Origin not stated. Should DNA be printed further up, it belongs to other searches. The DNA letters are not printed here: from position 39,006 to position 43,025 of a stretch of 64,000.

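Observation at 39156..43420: Giant TIR-cyclase-STAND-TPR protein behind an AT-rich island: candidate defence/signalling module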

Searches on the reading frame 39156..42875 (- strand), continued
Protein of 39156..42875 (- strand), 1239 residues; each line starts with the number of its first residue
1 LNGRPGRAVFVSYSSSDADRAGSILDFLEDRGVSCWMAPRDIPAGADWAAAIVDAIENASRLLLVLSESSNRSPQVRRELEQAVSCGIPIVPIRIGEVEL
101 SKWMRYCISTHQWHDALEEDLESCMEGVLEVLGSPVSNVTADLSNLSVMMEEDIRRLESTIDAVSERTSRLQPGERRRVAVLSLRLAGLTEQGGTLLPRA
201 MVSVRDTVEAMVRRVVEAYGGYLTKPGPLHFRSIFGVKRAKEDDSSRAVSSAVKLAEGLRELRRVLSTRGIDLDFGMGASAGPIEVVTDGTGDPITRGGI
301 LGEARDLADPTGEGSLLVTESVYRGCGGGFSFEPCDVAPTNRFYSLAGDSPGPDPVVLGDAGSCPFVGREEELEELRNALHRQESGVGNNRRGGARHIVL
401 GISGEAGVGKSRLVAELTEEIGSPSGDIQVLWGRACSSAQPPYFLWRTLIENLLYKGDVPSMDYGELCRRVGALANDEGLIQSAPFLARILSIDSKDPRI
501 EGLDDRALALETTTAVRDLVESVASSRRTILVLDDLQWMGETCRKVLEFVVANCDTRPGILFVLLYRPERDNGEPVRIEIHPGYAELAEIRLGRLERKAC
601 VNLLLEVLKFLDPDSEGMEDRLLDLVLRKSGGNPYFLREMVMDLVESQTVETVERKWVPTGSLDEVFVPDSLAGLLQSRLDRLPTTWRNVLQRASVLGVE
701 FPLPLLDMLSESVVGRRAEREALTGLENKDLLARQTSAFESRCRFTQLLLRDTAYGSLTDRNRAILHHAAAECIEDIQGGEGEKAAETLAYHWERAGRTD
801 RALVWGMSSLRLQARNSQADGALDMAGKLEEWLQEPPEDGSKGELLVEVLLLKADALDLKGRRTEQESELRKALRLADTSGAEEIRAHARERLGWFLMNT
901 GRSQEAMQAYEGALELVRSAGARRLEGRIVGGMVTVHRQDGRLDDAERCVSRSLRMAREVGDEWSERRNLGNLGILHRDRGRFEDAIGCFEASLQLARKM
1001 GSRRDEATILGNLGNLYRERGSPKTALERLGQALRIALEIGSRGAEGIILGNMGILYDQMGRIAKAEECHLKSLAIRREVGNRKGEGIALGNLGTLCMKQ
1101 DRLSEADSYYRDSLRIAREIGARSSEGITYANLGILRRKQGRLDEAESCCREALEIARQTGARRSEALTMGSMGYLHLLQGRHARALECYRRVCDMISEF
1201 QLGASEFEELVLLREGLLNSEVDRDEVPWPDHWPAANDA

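Call 15: find_encoding_contigs(protein=P0002, flank=10000, max_places=2)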
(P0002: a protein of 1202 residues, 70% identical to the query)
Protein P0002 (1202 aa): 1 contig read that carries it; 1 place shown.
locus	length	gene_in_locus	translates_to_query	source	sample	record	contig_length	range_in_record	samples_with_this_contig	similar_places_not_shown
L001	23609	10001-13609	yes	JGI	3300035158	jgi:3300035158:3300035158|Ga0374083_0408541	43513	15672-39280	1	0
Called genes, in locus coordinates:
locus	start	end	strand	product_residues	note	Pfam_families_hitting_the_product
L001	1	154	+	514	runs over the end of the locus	PF02310:B12-binding, PF04055:Radical_SAM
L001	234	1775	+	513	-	PF02310:B12-binding, PF04055:Radical_SAM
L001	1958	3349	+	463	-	PF02310:B12-binding, PF04055:Radical_SAM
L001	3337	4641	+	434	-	PF08308:PEGA, PF03781:FGE-sulfatase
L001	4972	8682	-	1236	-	PF13676:TIR_2, PF13181:TPR_8 (faint), PF13191:AAA_16, PF13374:TPR_10 (faint), PF17874:TPR_MalT, PF13424:TPR_12, PF17874:TPR_MalT, PF13424:TPR_12, +8 more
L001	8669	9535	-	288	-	PF21344:Zn_ribbon_LysW (faint)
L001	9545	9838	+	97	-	PF05154:TM2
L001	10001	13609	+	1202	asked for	PF13676:TIR_2, PF13191:AAA_16, PF13424:TPR_12, PF00515:TPR_1 (weak), PF13424:TPR_12, PF13424:TPR_12, PF17874:TPR_MalT, PF13424:TPR_12, +12 more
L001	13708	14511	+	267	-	PF04294:VanW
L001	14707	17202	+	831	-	PF17874:TPR_MalT (faint), PF00515:TPR_1 (weak), PF13424:TPR_12, PF00515:TPR_1 (weak), PF13424:TPR_12, PF00512:HisKA, PF02518:HATPase_c, PF00072:Response_reg, +9 more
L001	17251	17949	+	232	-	-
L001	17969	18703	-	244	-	-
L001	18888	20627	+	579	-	PF00501:AMP-binding, PF23562:AMP-binding_C_3, PF13193:AMP-binding_C (weak)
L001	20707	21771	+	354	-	-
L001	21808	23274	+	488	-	PF01943:Polysacc_synt, PF13440:Polysacc_synt_3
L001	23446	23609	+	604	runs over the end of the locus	PF02518:HATPase_c, PF00204:DNA_gyraseB, PF01751:Toprim, PF00986:DNA_gyraseB_C (faint)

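Call 16: find_encoding_contigs(protein=P0010, flank=10000, max_places=2)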
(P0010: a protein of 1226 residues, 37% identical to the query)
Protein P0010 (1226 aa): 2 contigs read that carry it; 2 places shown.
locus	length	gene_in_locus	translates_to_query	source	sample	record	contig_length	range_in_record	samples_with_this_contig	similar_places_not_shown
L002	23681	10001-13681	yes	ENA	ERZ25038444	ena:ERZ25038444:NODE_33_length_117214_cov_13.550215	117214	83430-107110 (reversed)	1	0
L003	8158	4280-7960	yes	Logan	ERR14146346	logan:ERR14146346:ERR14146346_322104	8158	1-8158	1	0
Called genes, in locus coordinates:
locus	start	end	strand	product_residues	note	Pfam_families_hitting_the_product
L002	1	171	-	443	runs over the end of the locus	PF00160:Pro_isomerase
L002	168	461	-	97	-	PF09413:DUF2007 (weak)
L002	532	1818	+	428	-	PF01964:ThiC_Rad_SAM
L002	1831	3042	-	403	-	-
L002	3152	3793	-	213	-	-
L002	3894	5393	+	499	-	PF04389:Peptidase_M28, PF01546:Peptidase_M20 (weak), PF18962:Por_Secre_tail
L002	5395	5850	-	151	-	-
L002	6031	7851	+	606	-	PF20308:TPR-S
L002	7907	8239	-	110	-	PF01797:Y1_Tnp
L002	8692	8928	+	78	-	-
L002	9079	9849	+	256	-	PF01569:PAP2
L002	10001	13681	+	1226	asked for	PF13676:TIR_2, PF13191:AAA_16, PF13424:TPR_12, PF17874:TPR_MalT, PF00515:TPR_1 (weak), PF13374:TPR_10 (weak), PF13424:TPR_12, PF13424:TPR_12, +12 more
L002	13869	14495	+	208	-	-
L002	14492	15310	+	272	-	PF08843:AbiEii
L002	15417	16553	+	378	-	PF01637:ATPase_2, PF13191:AAA_16 (weak), PF13173:AAA_14 (faint)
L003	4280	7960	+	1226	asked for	PF13676:TIR_2, PF13191:AAA_16, PF13424:TPR_12, PF17874:TPR_MalT, PF00515:TPR_1 (weak), PF13374:TPR_10 (weak), PF13424:TPR_12, PF13424:TPR_12, +12 more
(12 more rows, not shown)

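Call 17: find_encoding_contigs(protein=P0006, flank=10000, max_places=2)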
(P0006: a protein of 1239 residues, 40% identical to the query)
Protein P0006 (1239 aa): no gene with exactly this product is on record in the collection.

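Call 18: find_encoding_contigs(protein=P0003, flank=10000, max_places=2)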
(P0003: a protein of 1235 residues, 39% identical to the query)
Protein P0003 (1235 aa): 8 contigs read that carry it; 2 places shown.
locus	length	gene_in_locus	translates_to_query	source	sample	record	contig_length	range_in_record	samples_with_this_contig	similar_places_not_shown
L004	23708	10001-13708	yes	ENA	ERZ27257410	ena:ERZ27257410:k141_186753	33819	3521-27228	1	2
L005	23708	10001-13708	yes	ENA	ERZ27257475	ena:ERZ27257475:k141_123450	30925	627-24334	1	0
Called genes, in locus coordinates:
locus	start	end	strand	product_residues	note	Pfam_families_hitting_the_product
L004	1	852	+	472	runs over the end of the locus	PF13701:DDE_Tnp_1_4, PF01609:DDE_Tnp_1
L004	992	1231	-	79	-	-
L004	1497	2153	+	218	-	-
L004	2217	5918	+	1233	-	PF01582:TIR (weak), PF13676:TIR_2, PF14938:SNAP (faint), PF13191:AAA_16, PF17874:TPR_MalT (weak), PF13424:TPR_12, PF17874:TPR_MalT, PF13424:TPR_12, +5 more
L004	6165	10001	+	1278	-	PF13676:TIR_2, PF13191:AAA_16, PF13424:TPR_12, PF17874:TPR_MalT, PF13424:TPR_12, PF13424:TPR_12, PF17874:TPR_MalT, PF13424:TPR_12, +16 more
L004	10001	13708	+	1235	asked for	PF13676:TIR_2, PF12862:ANAPC5 (faint), PF13191:AAA_16, PF00515:TPR_1 (faint), PF13424:TPR_12, PF17874:TPR_MalT, PF13374:TPR_10 (weak), PF13424:TPR_12, +10 more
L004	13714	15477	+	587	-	PF13676:TIR_2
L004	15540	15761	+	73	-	-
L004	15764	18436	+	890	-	PF13676:TIR_2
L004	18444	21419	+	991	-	PF13676:TIR_2, PF13174:TPR_6 (faint), PF13424:TPR_12 (faint), PF13428:TPR_14 (faint)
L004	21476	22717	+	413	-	PF00999:Na_H_Exchanger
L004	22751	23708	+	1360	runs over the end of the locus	PF13191:AAA_16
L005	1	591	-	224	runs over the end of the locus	-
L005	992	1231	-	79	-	-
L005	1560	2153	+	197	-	-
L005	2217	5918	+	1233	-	PF01582:TIR (weak), PF13676:TIR_2, PF14938:SNAP (faint), PF13191:AAA_16, PF17874:TPR_MalT (weak), PF13424:TPR_12, PF17874:TPR_MalT, PF13424:TPR_12, +5 more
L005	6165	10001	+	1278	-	PF13676:TIR_2, PF13191:AAA_16, PF13424:TPR_12, PF17874:TPR_MalT, PF13424:TPR_12, PF13424:TPR_12, PF17874:TPR_MalT, PF13424:TPR_12, +16 more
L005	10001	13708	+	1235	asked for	PF13676:TIR_2, PF12862:ANAPC5 (faint), PF13191:AAA_16, PF00515:TPR_1 (faint), PF13424:TPR_12, PF17874:TPR_MalT, PF13374:TPR_10 (weak), PF13424:TPR_12, +10 more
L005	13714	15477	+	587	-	PF13676:TIR_2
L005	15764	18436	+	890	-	PF13676:TIR_2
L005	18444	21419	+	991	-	PF13676:TIR_2, PF13174:TPR_6 (faint), PF13424:TPR_12 (faint), PF13428:TPR_14 (faint)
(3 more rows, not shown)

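Call 19: find_encoding_contigs(protein=P0005, flank=10000, max_places=2)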
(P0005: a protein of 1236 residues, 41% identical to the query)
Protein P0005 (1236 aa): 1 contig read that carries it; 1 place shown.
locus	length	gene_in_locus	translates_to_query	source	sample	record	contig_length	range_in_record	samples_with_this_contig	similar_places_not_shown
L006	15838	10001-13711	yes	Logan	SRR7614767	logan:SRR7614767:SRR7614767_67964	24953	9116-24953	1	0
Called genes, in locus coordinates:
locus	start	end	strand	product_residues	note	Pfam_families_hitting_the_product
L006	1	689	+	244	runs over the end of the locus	-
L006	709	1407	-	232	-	-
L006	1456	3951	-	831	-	PF00515:TPR_1 (weak), PF13176:TPR_7 (weak), PF13424:TPR_12, PF00515:TPR_1 (weak), PF13424:TPR_12, PF00512:HisKA, PF02518:HATPase_c, PF00072:Response_reg, +10 more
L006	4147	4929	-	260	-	PF04294:VanW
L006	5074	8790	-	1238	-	PF13676:TIR_2, PF13176:TPR_7 (faint), PF13191:AAA_16, PF13181:TPR_8 (faint), PF13374:TPR_10 (faint), PF13424:TPR_12, PF17874:TPR_MalT, PF13424:TPR_12, +6 more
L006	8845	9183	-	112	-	PF13248:Zn_ribbon_3 (weak), PF13240:Zn_Ribbon_1 (faint), PF05154:TM2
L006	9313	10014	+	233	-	PF21344:Zn_ribbon_LysW (faint)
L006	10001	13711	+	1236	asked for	PF13676:TIR_2, PF13181:TPR_8 (faint), PF12968:DUF3856 (faint), PF13191:AAA_16, PF17874:TPR_MalT, PF13424:TPR_12, PF17874:TPR_MalT, PF13424:TPR_12, +11 more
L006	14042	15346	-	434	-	PF08308:PEGA, PF03781:FGE-sulfatase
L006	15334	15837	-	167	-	?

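Call 20: find_encoding_contigs(protein=P0008, flank=10000, max_places=2)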
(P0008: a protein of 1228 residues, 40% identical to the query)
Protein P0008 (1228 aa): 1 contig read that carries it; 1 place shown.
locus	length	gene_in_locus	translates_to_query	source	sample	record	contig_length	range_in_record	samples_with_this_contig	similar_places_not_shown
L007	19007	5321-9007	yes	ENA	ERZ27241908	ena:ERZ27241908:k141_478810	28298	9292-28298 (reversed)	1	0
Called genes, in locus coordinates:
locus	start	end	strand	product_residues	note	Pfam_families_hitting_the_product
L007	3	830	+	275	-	?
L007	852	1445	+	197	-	PF13298:LigD_N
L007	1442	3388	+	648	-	PF01839:FG-GAP (faint), PF13517:FG-GAP_3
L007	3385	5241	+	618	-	PF01839:FG-GAP (faint), PF13517:FG-GAP_3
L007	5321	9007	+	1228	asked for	PF13676:TIR_2, PF13191:AAA_16, PF17874:TPR_MalT (weak), PF13424:TPR_12 (weak), PF13424:TPR_12, PF17874:TPR_MalT, PF17874:TPR_MalT, PF13424:TPR_12, +11 more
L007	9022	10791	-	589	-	PF00989:PAS, PF08448:PAS_4, PF13426:PAS_9, PF08447:PAS_3, PF00989:PAS, PF13188:PAS_8, PF08448:PAS_4, PF13426:PAS_9, +6 more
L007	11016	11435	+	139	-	-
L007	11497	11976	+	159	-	-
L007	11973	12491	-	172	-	-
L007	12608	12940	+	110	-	PF02943:FeThRed_B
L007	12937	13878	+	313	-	PF04371:PAD_porph (weak)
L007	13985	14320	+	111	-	-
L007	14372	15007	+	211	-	-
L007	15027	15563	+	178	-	PF03351:DOMON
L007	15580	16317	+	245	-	PF19089:DUF5777 (weak)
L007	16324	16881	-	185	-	PF03351:DOMON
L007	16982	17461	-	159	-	-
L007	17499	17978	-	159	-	-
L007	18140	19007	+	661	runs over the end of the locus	PF08448:PAS_4 (faint), PF02518:HATPase_c, PF14501:HATPase_c_5 (weak)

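Call 21: find_encoding_contigs(protein=P0001, flank=10000, max_places=2)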
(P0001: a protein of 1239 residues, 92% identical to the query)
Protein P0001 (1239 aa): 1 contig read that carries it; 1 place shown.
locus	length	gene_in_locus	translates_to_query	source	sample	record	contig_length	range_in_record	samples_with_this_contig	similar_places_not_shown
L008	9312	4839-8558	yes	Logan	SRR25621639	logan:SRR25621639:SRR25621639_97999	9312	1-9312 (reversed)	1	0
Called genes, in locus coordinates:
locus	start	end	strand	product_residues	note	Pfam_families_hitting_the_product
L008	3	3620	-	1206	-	?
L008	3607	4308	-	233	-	-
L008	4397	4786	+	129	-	PF13248:Zn_ribbon_3, PF05154:TM2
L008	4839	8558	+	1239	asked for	PF13676:TIR_2, PF24885:TPR_NPHP3 (faint), PF13191:AAA_16, PF13374:TPR_10 (faint), PF13424:TPR_12 (weak), PF13424:TPR_12, PF17874:TPR_MalT, PF13424:TPR_12, +10 more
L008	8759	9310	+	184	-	?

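Call 22: find_related_loci(query=A1, collection=genome_contigs, flank=10000)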
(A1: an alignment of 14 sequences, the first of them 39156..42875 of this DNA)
Query A1 (1239 aa) in genome_contigs; peptide patterns used: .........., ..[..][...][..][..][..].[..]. (x = any residue, [..] = any of these).
209 stretches matched a pattern; 197 encode a relative of the query (tblastn E <= 1e-3); the best 80 are kept; 80 distinct loci.
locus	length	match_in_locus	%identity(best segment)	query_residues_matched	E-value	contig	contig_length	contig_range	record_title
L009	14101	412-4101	39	7-1237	0e+0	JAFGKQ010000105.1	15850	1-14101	MAG: Candidatus Fermentibacterales bacterium isolate Zod_Metabat.345 k87_3899183, whole genome shotgun sequence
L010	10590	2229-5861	38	9-1233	0e+0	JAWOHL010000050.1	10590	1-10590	MAG: Candidatus Fermentibacteraceae bacterium isolate CWP4-2.bin.62 k191_4079505, whole genome shotgun sequence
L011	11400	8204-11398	42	9-1205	0e+0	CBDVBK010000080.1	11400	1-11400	MAG TPA_asm: uncultured bacterium isolate SRR22302358_concoct_47 genome assembly, contig: ERZ25746585.2078, whole genome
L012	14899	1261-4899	37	7-1233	0e+0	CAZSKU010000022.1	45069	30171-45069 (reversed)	MAG TPA_asm: uncultured bacterium isolate binchicken_co7_179 genome assembly, contig: NODE_1409_length_45069_cov_42.9746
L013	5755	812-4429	36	8-1233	0e+0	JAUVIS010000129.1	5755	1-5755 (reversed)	MAG: Candidatus Fermentibacteraceae bacterium isolate CSMAG_434 CSMAG_434_k127_2698981_length_5755_cov_59.0979, whole ge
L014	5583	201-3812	35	8-1233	0e+0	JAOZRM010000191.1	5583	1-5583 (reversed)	MAG: Candidatus Sabulitectum sp. isolate GMC6.concoct.312_sub GMC6_21694_length_5583_cov_6.796852, whole genome shotgun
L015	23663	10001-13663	37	9-1239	0e+0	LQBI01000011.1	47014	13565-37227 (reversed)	MAG: Candidatus Aegiribacteria sp. MLS_C scaffold_18, whole genome shotgun sequence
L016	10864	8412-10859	43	9-838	0e+0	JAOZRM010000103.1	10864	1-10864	MAG: Candidatus Sabulitectum sp. isolate GMC6.concoct.312_sub GMC6_6944_length_10864_cov_6.969007, whole genome shotgun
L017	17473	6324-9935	34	8-1233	0e+0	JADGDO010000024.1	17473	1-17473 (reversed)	MAG: Candidatus Fermentibacteraceae bacterium isolate BB12 NODE_24_length_17473_cov_9.991435, whole genome shotgun seque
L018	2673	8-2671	39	1-906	0e+0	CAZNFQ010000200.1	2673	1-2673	MAG TPA_asm: uncultured bacterium isolate binchicken_co42_201 genome assembly, contig: NODE_86150_length_2673_cov_7.9721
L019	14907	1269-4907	37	7-1233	0e+0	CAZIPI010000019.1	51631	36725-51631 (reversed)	MAG TPA_asm: uncultured bacterium isolate binchicken_co44_204 genome assembly, contig: NODE_1196_length_51631_cov_30.506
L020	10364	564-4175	36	8-1233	0e+0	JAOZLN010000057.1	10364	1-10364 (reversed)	MAG: Candidatus Sabulitectum sp. isolate GMC10.metabat2.20 NODE_5844_length_10364_cov_7.021826, whole genome shotgun seq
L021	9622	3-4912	37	9-1239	0e+0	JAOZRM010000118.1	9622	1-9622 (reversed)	MAG: Candidatus Sabulitectum sp. isolate GMC6.concoct.312_sub GMC6_8617_length_9622_cov_6.806731, whole genome shotgun s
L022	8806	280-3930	36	6-1233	0e+0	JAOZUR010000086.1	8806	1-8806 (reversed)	MAG: Candidatus Sabulitectum sp. isolate GMC8.metabat2.149 GMC8_8511_length_8806_cov_43.615815, whole genome shotgun seq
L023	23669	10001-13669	39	9-1233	0e+0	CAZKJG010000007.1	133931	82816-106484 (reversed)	MAG TPA_asm: uncultured bacterium isolate binchicken_co17_361 genome assembly, contig: NODE_333_length_133931_cov_12.390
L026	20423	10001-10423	46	1-138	2e-29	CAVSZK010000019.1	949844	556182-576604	MAG: uncultured Gammaproteobacteria bacterium isolate MFD04716.bin.1.412 genome assembly, contig: contig_6525, whole gen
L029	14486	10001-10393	43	2-132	4e-29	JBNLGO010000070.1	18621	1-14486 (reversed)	MAG: Cyclobacteriaceae bacterium isolate C1.bin.15.strict NODE_70_length_18621_cov_2.694473, whole genome shotgun sequen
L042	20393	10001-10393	47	9-135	2e-27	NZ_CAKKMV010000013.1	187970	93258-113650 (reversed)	Massilia sp. Bi118, whole genome shotgun sequence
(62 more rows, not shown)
